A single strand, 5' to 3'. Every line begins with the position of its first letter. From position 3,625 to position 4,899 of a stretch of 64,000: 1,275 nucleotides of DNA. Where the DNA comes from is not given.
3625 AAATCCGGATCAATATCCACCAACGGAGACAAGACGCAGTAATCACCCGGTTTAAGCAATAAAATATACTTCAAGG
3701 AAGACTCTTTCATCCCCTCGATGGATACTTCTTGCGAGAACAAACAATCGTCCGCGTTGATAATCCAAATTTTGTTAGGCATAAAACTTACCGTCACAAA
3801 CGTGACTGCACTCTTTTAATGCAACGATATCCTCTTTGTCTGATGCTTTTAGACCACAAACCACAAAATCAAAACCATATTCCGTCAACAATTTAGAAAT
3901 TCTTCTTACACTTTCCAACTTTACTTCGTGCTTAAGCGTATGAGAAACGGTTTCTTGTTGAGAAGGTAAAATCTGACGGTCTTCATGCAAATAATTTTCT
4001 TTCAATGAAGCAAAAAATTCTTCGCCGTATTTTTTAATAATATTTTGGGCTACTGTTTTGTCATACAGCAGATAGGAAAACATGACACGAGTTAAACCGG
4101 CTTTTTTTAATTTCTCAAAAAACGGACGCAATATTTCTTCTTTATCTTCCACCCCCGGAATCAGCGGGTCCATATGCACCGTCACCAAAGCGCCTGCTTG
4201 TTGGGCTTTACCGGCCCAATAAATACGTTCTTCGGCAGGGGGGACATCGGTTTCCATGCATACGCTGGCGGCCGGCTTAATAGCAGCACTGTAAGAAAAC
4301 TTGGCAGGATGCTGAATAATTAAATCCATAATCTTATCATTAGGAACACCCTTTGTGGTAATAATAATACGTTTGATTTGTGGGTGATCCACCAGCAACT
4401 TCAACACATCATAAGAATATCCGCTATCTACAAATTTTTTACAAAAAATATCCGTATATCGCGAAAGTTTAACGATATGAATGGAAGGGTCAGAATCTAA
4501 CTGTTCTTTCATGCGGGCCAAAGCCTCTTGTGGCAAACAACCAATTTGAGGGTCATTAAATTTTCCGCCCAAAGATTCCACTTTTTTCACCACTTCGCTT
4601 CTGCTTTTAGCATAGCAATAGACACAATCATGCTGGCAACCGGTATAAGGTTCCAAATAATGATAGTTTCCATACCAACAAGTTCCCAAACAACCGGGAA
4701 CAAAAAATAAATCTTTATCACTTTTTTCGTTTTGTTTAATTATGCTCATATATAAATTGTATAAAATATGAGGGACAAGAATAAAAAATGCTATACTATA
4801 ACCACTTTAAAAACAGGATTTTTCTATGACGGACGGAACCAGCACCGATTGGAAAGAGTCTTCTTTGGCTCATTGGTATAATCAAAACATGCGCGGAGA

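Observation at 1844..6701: Compact orphan biosynthetic cluster: radical SAM + PGM1-like ATP-grasp ligase + nucleotidyltransferase // methyltransferase + MFS exporter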

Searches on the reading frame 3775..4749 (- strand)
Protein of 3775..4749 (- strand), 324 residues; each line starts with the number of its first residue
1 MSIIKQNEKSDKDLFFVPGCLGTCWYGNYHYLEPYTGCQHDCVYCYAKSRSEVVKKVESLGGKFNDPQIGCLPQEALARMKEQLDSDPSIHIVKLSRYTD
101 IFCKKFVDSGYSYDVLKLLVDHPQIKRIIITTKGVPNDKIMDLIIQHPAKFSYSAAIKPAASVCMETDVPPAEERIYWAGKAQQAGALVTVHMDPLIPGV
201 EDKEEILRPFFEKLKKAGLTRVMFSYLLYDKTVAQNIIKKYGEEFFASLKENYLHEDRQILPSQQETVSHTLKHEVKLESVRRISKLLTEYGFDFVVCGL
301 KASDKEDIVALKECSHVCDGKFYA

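Call 4: search_protein_families(library=pfam, proteins=[window:3775-4749:-], max_evalue=0.01)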
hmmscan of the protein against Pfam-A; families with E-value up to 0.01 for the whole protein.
window:3775-4749:- (324 aa): 1 family
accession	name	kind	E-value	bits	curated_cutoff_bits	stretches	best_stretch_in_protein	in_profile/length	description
PF04055.27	Radical_SAM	-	8.3e-05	23.3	29.5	1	33-204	2-158/166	Radical SAM superfamily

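Call 5: search_protein_families(library=ncbifam, proteins=[window:3775-4749:-], max_evalue=0.01)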
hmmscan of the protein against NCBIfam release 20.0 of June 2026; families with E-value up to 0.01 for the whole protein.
window:3775-4749:- (324 aa): 4 families
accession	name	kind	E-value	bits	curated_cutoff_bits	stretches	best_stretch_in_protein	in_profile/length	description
NF038135.1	rSAM_Rv2578c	equivalog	3e-10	39.7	430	1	32-253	64-285/317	Rv2578c family radical SAM protein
NF033668.1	rSAM_PA0069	hypoth_equivalog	2.3e-09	36.8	360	1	32-234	61-261/348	PA0069 family radical SAM protein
NF038136.1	rSAM_Rv_intein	exception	4e-06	26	700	1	162-223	452-513/574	intein-containing Rv2578c family radical SAM protein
TIGR04470.1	rSAM_mob_pairB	equivalog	0.0006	19.3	410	0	32-60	22-50/285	radical SAM mobile pair protein B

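Call 6: search_protein_families(library=padloc, proteins=[window:3775-4749:-], max_evalue=0.1)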
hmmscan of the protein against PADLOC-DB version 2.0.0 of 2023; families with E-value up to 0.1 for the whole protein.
window:3775-4749:- (324 aa): 0 families

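Call 20: find_homologous_proteins(query=window:3775-4749:-, max_evalue=0.001)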
Query window:3775-4749:- (324 aa): 117 proteins with E <= 0.001 among 926 candidates.
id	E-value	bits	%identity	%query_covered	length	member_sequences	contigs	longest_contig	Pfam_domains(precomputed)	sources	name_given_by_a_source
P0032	4.2e-217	738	99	100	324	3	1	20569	-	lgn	-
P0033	6.5e-166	569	74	99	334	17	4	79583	PF04055.28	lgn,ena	-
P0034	8.0e-163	559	73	100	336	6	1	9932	PF04055.28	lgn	-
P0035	9.8e-160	549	72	100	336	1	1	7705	PF04055.28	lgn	-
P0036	2.2e-158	545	70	100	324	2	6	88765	PF04055.28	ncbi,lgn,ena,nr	ncbi:MAG: hypothetical protein J6Y25_00615 [Elusimicrobiaceae bacterium]|nr:hypothetical protein [El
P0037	2.7e-155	534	73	97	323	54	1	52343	PF04055.28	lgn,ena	-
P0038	1.2e-154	532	69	100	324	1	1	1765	PF04055.28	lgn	-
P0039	9.5e-142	490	65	100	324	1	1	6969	-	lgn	-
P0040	3.7e-138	478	64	97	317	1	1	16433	-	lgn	-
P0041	4.6e-138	478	63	97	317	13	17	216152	PF04055.28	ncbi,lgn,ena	-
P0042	8.0e-138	477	62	100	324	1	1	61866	PF04055.28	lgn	-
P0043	1.4e-134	466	61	97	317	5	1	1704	-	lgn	-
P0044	8.8e-134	464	61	100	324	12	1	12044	PF04055.28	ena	-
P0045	1.3e-133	463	75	83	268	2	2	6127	-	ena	-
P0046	1.9e-132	459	61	100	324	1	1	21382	-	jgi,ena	-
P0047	4.6e-132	458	62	97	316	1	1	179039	PF04055.28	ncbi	-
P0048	5.5e-129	448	58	100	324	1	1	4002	PF04055.28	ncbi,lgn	-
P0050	3.0e-123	429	58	96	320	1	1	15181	PF04055.28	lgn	-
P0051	2.5e-121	423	57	97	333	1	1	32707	PF04055.28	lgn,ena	-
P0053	7.0e-87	310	47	97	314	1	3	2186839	PF04055.28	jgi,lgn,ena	-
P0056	1.1e-82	296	45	94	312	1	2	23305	PF04055.28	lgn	-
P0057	3.9e-82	294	45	94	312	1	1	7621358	PF04055.28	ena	-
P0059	3.1e-81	291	46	96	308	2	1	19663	PF04055.28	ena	-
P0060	4.6e-81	291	47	96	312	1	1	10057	PF04055.28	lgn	-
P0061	1.2e-80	289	47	96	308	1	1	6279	PF04055.28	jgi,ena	-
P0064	6.4e-80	287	47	96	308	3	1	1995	PF04055.28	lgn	-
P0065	1.5e-79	286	46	97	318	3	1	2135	PF04055.28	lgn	-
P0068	7.5e-79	283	45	94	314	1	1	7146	PF04055.28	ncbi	-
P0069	2.2e-78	282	45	95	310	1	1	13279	PF04055.28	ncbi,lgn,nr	ncbi:MAG: radical SAM protein [Elusimicrobiaceae bacterium]|nr:radical SAM protein [Elusimicrobiacea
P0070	2.9e-78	281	45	96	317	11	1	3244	PF04055.28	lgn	-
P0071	3.7e-78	281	45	98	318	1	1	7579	PF04055.28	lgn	-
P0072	8.6e-78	280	44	98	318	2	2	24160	PF04055.28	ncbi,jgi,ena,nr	ncbi:MAG TPA: hypothetical protein PKM25_11870 [Candidatus Ozemobacteraceae bacterium]|nr:hypothetic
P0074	1.8e-77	279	44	98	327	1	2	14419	PF04055.28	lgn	-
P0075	4.5e-77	277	43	94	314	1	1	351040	PF04055.28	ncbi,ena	-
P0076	5.6e-77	277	45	97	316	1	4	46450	PF04055.28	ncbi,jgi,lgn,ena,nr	ncbi:MAG: hypothetical protein BWY66_01657 [bacterium ADurb.Bin374]|nr:MAG: hypothetical protein BWY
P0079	1.2e-76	276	43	96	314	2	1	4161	PF04055.28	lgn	-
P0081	3.3e-76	275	45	96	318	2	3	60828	PF04055.28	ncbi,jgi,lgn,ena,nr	ncbi:MAG TPA: hypothetical protein PLP29_09665 [Candidatus Ozemobacteraceae bacterium]|nr:hypothetic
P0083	7.0e-76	273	42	94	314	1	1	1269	PF04055.28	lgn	-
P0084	1.3e-75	273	43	94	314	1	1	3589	PF04055.28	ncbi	-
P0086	2.0e-75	272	43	96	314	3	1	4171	PF04055.28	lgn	-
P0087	2.1e-75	272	43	96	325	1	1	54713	PF04055.28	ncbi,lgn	ncbi:MAG: radical SAM protein [Candidatus Ozemobacteraceae bacterium]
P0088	3.8e-75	271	44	94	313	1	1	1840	PF04055.28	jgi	jgi:DNA repair photolyase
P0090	9.1e-75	270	44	97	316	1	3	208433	PF04055.28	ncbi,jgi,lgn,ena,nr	ncbi:MAG TPA: hypothetical protein PLU72_00180 [Candidatus Ozemobacteraceae bacterium]|nr:hypothetic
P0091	1.2e-74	269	44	98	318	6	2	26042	PF04055.28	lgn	-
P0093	6.0e-74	267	44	96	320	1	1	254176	-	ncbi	ncbi:MAG: hypothetical protein ACI38Q_06195 [Candidatus Bruticola sp.]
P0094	1.1e-73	266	42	94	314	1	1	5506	PF04055.28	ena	-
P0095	1.4e-73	266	43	97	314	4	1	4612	PF04055.28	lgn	-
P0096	1.5e-73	266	42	94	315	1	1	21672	PF04055.28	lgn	-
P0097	2.1e-73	265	43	95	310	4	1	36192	PF04055.28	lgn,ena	-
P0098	3.9e-73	264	41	98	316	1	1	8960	PF04055.28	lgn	-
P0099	6.0e-73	264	43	96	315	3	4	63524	PF04055.28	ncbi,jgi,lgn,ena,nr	ncbi:MAG: hypothetical protein A2X36_09875 [Elusimicrobia bacterium GWA2_69_24]|nr:MAG: hypothetical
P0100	1.0e-72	263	44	97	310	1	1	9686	PF04055.28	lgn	-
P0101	1.3e-72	263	43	96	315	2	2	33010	PF04055.28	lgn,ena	-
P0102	1.4e-72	263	43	94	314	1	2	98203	PF04055.28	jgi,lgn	jgi:DNA repair photolyase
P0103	1.9e-72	262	42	95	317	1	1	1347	PF04055.28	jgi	jgi:DNA repair photolyase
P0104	2.9e-72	262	44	96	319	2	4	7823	PF04055.28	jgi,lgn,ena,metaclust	metaclust:\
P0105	3.1e-72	262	43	96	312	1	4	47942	PF04055.28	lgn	-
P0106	6.6e-72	260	41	97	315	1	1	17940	PF04055.28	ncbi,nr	ncbi:MAG: hypothetical protein HY815_02560 [Candidatus Riflebacteria bacterium]|nr:hypothetical prot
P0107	1.5e-71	259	45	96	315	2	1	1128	PF04055.28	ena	-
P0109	3.7e-71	258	42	96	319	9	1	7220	PF04055.28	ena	-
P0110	1.0e-70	257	40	99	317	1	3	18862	PF04055.28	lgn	-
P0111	1.7e-70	256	42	96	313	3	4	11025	PF04055.28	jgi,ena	-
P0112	2.8e-70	255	42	97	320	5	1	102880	PF04055.28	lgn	-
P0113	3.9e-70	255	43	95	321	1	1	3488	PF04055.28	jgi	jgi:DNA repair photolyase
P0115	9.9e-70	253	41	96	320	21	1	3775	PF04055.28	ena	-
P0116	1.9e-69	252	41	95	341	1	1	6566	PF04055.28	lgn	-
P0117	2.7e-69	252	42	98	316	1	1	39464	PF04055.28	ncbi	-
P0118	2.4e-68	249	40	96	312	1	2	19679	PF04055.28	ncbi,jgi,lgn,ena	-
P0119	4.5e-68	248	41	96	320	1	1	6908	PF04055.28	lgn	-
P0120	7.0e-68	247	41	96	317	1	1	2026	PF04055.28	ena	-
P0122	8.9e-68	247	38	97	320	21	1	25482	PF04055.28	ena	-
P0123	1.8e-67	246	38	96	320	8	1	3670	PF04055.28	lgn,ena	-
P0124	2.0e-67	246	39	96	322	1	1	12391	PF04055.28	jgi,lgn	-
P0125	2.1e-67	246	39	97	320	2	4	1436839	PF04055.28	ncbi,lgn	-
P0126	2.9e-67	245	41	96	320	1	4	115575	PF04055.28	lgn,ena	-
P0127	4.5e-67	245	42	96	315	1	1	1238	PF04055.28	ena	-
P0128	7.8e-67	244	42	94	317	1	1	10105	PF04055.28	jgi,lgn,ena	-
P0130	2.2e-66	242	38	97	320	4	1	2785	PF04055.28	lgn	-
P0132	3.2e-66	242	39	96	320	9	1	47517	PF04055.28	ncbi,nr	ncbi:MAG: hypothetical protein K5838_04080 [Elusimicrobiales bacterium]|nr:hypothetical protein [Elu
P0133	4.2e-66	241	40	95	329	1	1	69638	PF04055.28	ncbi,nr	ncbi:MAG: hypothetical protein HQK49_16900 [Oligoflexia bacterium]|nr:hypothetical protein [Oligofle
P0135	1.6e-65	239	43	96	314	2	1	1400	PF04055.28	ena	-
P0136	1.8e-65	239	39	97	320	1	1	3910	PF04055.28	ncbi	-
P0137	2.3e-65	239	38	96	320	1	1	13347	PF04055.28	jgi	-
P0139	3.5e-64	235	40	96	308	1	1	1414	PF04055.28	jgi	jgi:DNA repair photolyase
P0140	4.9e-64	235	40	94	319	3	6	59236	PF04055.28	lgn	-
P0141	5.6e-64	234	40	96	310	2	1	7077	PF04055.28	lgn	-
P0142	1.0e-62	230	41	96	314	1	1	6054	PF04055.28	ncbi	-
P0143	5.4e-62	228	39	97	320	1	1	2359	PF04055.28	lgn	-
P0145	1.7e-57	213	38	95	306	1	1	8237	PF04055.28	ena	-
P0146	1.6e-47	180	39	75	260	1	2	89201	PF04055.28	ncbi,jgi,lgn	ncbi:MAG: hypothetical protein PVG30_01355 [Gammaproteobacteria bacterium]|jgi:DNA repair photolyase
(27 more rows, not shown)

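Call 21: find_encoding_contigs(protein=P0053, flank=7000, max_places=1)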
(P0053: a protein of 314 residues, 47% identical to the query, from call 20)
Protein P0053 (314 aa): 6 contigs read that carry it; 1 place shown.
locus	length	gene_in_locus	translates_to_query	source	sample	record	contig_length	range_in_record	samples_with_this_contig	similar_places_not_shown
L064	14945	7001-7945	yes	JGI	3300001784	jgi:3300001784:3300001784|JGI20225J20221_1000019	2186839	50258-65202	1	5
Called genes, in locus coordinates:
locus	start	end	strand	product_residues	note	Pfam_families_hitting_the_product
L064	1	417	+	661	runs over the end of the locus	PF00456:Transketolase_N, PF02779:Transket_pyr, PF02780:Transketolase_C, PF22613:Transketolase_C_1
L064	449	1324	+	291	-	PF03446:NAD_binding_2, PF00393:6PGD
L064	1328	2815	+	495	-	PF00479:G6PD_N, PF02781:G6PD_C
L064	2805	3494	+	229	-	PF01182:Glucosamine_iso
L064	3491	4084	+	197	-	PF01914:MarC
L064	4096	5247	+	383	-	-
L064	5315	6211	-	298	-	PF01545:Cation_efflux, PF16916:ZT_dimer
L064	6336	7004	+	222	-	PF13847:Methyltransf_31, PF08241:Methyltransf_11 (weak), PF08242:Methyltransf_12 (weak), PF13649:Methyltransf_25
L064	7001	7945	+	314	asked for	PF04055:Radical_SAM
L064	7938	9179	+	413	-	PF18604:PreAtp-grasp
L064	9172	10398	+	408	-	PF07690:MFS_1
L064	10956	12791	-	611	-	PF00009:GTP_EFTU, PF01926:MMR_HSR1 (faint), PF22042:EF-G_D2, PF03144:GTP_EFTU_D2, PF00679:EFG_C, PF21018:BipA_C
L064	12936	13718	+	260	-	PF00121:TIM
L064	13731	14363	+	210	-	PF06130:PTAC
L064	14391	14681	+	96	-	PF00936:BMC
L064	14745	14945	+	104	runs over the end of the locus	PF03319:EutN_CcmL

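Call 22: find_encoding_contigs(protein=P0090, flank=7000, max_places=1)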
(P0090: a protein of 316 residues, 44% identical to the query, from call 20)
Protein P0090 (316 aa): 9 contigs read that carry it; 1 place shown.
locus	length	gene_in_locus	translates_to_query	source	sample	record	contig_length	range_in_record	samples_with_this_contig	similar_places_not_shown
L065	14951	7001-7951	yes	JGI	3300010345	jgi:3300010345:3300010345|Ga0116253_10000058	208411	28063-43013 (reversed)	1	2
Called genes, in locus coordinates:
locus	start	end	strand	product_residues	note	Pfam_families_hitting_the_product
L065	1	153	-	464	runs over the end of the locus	PF12895:ANAPC3 (faint), PF13174:TPR_6 (faint), PF13428:TPR_14 (faint), PF07719:TPR_2 (faint), PF14559:TPR_19 (weak), PF14561:TPR_20 (faint), PF13432:TPR_16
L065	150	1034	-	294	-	-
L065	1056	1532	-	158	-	-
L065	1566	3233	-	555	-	PF00069:Pkinase, PF07714:PK_Tyr_Ser-Thr, PF17667:Pkinase_fungal (weak)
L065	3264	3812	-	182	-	PF13174:TPR_6 (faint), PF23914:TPR_CcmH_CycH (faint), PF14559:TPR_19 (faint), PF07719:TPR_2 (faint), PF12895:ANAPC3 (weak), PF13428:TPR_14 (faint), PF00515:TPR_1 (weak), PF13414:TPR_11, +2 more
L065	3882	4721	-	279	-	PF00481:PP2C, PF13672:PP2C_2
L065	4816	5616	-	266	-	PF12483:GIDE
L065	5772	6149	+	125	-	PF00226:DnaJ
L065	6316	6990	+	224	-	PF02353:CMAS (faint), PF13489:Methyltransf_23 (weak), PF13847:Methyltransf_31, PF08241:Methyltransf_11, PF08242:Methyltransf_12, PF13649:Methyltransf_25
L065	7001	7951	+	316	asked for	PF04055:Radical_SAM (faint)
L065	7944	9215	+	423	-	PF18604:PreAtp-grasp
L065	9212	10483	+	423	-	PF07690:MFS_1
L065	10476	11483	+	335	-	PF00224:PK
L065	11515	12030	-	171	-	-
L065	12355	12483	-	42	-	-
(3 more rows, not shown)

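Call 23: find_encoding_contigs(protein=P0125, flank=7000, max_places=1)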
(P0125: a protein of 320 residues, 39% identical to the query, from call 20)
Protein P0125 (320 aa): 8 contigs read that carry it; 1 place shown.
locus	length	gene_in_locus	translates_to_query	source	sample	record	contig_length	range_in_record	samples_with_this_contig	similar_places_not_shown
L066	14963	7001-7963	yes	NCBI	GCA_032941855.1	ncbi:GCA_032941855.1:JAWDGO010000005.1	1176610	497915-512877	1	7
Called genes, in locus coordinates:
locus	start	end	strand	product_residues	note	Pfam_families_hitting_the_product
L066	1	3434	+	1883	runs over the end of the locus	PF00515:TPR_1 (faint), PF07719:TPR_2 (faint), PF13181:TPR_8 (faint), PF13414:TPR_11 (faint), PF25058:ARM_TT21 (faint), PF23300:HEAT_Nup120 (faint), PF13424:TPR_12 (weak)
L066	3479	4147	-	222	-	PF00702:Hydrolase, PF12710:HAD (weak), PF13419:HAD_2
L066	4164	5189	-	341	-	-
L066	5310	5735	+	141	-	PF11756:YgbA_NO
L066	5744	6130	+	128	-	PF25160:LdpA_Fe-S-bd (faint), PF12797:Fer4_2 (faint), PF00037:Fer4 (faint), PF12837:Fer4_6 (weak), PF13237:Fer4_10 (weak), PF14697:Fer4_21, PF12838:Fer4_7 (weak), PF13187:Fer4_9 (weak)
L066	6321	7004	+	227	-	PF02353:CMAS, PF13489:Methyltransf_23, PF13847:Methyltransf_31, PF08241:Methyltransf_11, PF08242:Methyltransf_12, PF13649:Methyltransf_25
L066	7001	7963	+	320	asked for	PF04055:Radical_SAM (weak)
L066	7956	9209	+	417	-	PF18604:PreAtp-grasp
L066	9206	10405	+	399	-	PF07690:MFS_1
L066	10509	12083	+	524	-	PF01204:Trehalase, PF22422:MGH1-like_GH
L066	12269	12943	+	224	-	PF00702:Hydrolase, PF13419:HAD_2, PF13242:Hydrolase_like (faint)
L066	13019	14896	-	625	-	PF00005:ABC_tran, PF00006:ATP-synt_ab (faint), PF02463:SMC_N (faint), PF13476:AAA_23 (faint), PF13555:AAA_29 (faint), PF12848:ABC_tran_Xtn, PF00005:ABC_tran, PF16326:ABC_tran_CTD, +1 more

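Call 30: search_solved_structures(query=A2, max_evalue=1, show_alignments=1)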
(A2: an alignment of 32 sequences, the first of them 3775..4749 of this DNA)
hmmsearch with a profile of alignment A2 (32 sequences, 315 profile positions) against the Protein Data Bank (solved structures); distinct sequences matched with E-value up to 1: 1.
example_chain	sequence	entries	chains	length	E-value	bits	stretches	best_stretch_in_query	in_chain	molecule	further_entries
1hlb_A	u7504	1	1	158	0.075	15.4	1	147-245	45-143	HEMOGLOBIN (DEOXY)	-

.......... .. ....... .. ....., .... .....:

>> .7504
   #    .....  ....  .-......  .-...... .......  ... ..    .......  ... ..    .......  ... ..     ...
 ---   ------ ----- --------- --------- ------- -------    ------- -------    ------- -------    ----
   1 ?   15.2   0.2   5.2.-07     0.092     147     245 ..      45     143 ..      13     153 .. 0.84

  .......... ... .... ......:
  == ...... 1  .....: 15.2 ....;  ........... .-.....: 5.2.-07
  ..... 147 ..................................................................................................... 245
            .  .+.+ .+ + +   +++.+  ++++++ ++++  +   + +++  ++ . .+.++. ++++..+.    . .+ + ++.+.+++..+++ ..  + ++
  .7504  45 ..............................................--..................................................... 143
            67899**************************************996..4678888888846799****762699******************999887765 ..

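Call 31: find_related_loci(query=A2, collection=metagenome_contigs, flank=6000)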
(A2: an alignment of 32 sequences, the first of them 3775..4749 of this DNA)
Query A2 (324 aa) in metagenome_contigs; peptide patterns used: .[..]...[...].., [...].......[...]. (x = any residue, [..] = any of these).
133 stretches matched a pattern; 61 encode a relative of the query (tblastn E <= 1e-3); 61 distinct loci.
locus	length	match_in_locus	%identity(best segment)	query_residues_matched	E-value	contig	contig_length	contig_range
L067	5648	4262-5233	73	1-324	6e-171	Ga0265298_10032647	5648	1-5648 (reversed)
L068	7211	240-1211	73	1-324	5e-168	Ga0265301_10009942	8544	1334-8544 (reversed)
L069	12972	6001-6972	73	1-324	5e-168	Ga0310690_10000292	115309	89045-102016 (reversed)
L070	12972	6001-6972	61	1-324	3e-139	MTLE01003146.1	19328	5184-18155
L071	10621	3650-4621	61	1-324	2e-138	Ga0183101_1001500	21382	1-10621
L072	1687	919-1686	73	4-259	4e-143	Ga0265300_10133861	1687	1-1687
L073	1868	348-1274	51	15-324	3e-111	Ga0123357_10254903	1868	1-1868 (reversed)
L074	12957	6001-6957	48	6-324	2e-92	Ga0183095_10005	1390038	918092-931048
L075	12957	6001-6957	48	6-324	2e-92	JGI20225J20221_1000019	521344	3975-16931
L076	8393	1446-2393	45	6-323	3e-90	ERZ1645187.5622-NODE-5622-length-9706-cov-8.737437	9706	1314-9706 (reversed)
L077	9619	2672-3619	45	6-323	4e-90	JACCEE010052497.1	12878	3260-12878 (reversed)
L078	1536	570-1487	47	15-324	4e-94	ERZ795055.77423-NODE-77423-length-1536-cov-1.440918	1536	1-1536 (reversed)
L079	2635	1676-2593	47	15-324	9e-89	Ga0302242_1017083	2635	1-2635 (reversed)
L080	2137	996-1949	45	5-324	1e-87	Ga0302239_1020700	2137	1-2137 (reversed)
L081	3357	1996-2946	44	6-324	7e-85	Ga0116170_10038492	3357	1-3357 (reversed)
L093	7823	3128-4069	44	15-324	1e-78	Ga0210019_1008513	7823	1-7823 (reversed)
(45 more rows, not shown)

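Call 33: predict_structure(alignment_id=A2)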
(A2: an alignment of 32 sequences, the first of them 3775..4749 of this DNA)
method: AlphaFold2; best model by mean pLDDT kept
length: 324 residues; sequences in the alignment: 32
mean_pLDDT: 89.6   pTM: 0.89
mean pLDDT of the five models: 89.6, 88.4, 88.1, 88.0, 87.5
residues with pLDDT >= 90: 241; 70-90: 53; 50-70: 16; < 50: 14
segments of 3 or more residues with pLDDT < 50: 1-11
pLDDT, mean of each block of 10 residues (from residue 1): 41 75 61 94 92 91 94 97 95 90 97 99 96 97 98 96 93 98 98 94 97 98 94 96 96 86 79 92 97 88 69 84 75
secondary structure, 60 per line:
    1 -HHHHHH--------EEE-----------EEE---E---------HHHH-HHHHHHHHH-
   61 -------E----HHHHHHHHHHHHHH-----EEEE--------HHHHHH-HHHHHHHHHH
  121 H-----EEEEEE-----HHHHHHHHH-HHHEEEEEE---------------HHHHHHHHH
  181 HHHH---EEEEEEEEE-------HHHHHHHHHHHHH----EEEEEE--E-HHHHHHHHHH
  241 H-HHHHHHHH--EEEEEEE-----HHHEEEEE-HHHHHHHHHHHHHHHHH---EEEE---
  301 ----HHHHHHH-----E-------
elements in order: H2-7 E16-18 E30-32 H46-49 H51-59 H73-86 E92-95 H104-109 H111-121 E127-132 H138-146 E151-156 H172-184 E188-196 H204-216 E221-226 H231-241 H243-250 E253-259 E268-272 H274-290 E294-297 H305-311

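Call 37: fold_search(model_id=the predicted structure, library=pdb)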
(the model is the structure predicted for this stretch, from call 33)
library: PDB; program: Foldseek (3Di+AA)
matches with E <= 10: 1204; with E <= 0.001: 27
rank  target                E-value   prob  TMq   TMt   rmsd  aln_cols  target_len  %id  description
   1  4rh0                  9.0e-08  1.00  0.64  0.62   4.1       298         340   16  Spore photoproduct lyase C140A/S76C mutant with bound AdoMet (released 2014-10-22)
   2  4fhc                  1.1e-07  1.00  0.62  0.59   3.9       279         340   16  Spore photoproduct lyase (released 2012-07-18)
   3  4fhf                  1.4e-07  1.00  0.59  0.57   4.3       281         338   16  Spore photoproduct lyase C140A mutant with dinucleoside spore photoproduct (released 2012-07-18)
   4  4k9r                  2.9e-07  1.00  0.63  0.60   4.3       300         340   15  Spore photoproduct lyase Y98F mutant (released 2013-05-08)
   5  4fhe                  3.1e-07  1.00  0.61  0.59   4.0       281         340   15  Spore photoproduct lyase C140A mutant (released 2012-07-18)
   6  4fhg                  1.7e-06  1.00  0.65  0.62   4.0       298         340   15  Spore photoproduct lyase C140S mutant (released 2012-07-18)
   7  6y1x_A                3.8e-05  1.00  0.41  0.50   8.7       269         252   15  X-ray structure of the radical SAM protein NifB, a key nitrogenase maturating enzyme (released 2020-06-17)
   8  6efn                  6.9e-05  1.00  0.43  0.37   5.2       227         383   13  Structure of a RiPP maturase, SkfB (released 2018-10-24)
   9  5v1q_B                2.4e-04  1.00  0.45  0.35   5.6       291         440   12  Crystal structure of Streptococcus suis SuiB (released 2017-08-30)
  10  7bi7_B                2.4e-04  1.00  0.36  0.42   8.2       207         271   13  An Unexpected P-Cluster like Intermediate En Route to the Nitrogenase FeMo-co (released 2021-03-10)
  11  5v1s_A                2.8e-04  1.00  0.48  0.38   5.2       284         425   10  Crystal structure of Streptococcus suis SuiB bound to S-adenosylmethionine (released 2017-08-30)
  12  2a5h_B                2.8e-04  1.00  0.47  0.39   5.3       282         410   14  2.1 Angstrom X-ray crystal structure of lysine-2,3-aminomutase from Clostridium subterminale SB4, with Michaelis analo (released 2005-10-04)
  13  7jmb_A                2.8e-04  1.00  0.34  0.41   9.1       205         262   13  Crystal structure of Nitrogenase iron-molybdenum cofactor biosynthesis enzyme NifB from Methanothermobacter thermautot (released 2020-10-28)
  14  6wte_A                3.4e-04  1.00  0.44  0.27   4.6       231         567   14  Structure of radical S-adenosylmethionine methyltransferase, TsrM, from Kitasatospora setae with cobalamin and [4Fe-4S (released 2020-12-23)
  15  6sfh_A                3.6e-04  0.98  0.26  0.32  11.9       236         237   12  CRYSTAL STRUCTURE OF DHQ1 FROM Staphylococcus aureus COVALENTLY MODIFIED BY LIGAND 7 (released 2020-04-15)
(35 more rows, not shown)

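Call 83: find_encoding_contigs(protein=P0057, flank=6000, max_places=1)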
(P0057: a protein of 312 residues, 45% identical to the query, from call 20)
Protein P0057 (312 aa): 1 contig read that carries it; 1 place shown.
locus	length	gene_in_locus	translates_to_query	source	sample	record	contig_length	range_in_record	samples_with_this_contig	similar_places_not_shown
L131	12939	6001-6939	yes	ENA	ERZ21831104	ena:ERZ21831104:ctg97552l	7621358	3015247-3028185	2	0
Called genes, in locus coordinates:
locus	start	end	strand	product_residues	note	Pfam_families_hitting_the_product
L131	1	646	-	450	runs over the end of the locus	PF01266:DAO (faint), PF03486:HI0933_like (faint), PF07992:Pyr_redox_2, PF13738:Pyr_redox_3 (faint), PF00070:Pyr_redox, PF02852:Pyr_redox_dim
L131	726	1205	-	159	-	-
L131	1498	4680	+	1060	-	PF01074:Glyco_hydro_38N, PF09261:Alpha-mann_mid, PF07748:Glyco_hydro_38C, PF17677:Glyco_hydro38C2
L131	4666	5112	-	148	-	-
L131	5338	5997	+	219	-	PF02353:CMAS (weak), PF13489:Methyltransf_23, PF13847:Methyltransf_31, PF08241:Methyltransf_11 (weak), PF08242:Methyltransf_12 (weak), PF13649:Methyltransf_25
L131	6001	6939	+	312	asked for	PF04055:Radical_SAM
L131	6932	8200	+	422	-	PF18604:PreAtp-grasp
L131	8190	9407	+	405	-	PF07690:MFS_1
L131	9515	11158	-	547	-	PF00149:Metallophos, PF02872:5_nucleotid_C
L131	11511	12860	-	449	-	PF01134:GIDA (faint), PF01266:DAO (faint), PF03486:HI0933_like (faint), PF07992:Pyr_redox_2, PF13454:NAD_binding_9 (faint), PF13738:Pyr_redox_3 (faint), PF00070:Pyr_redox, PF02852:Pyr_redox_dim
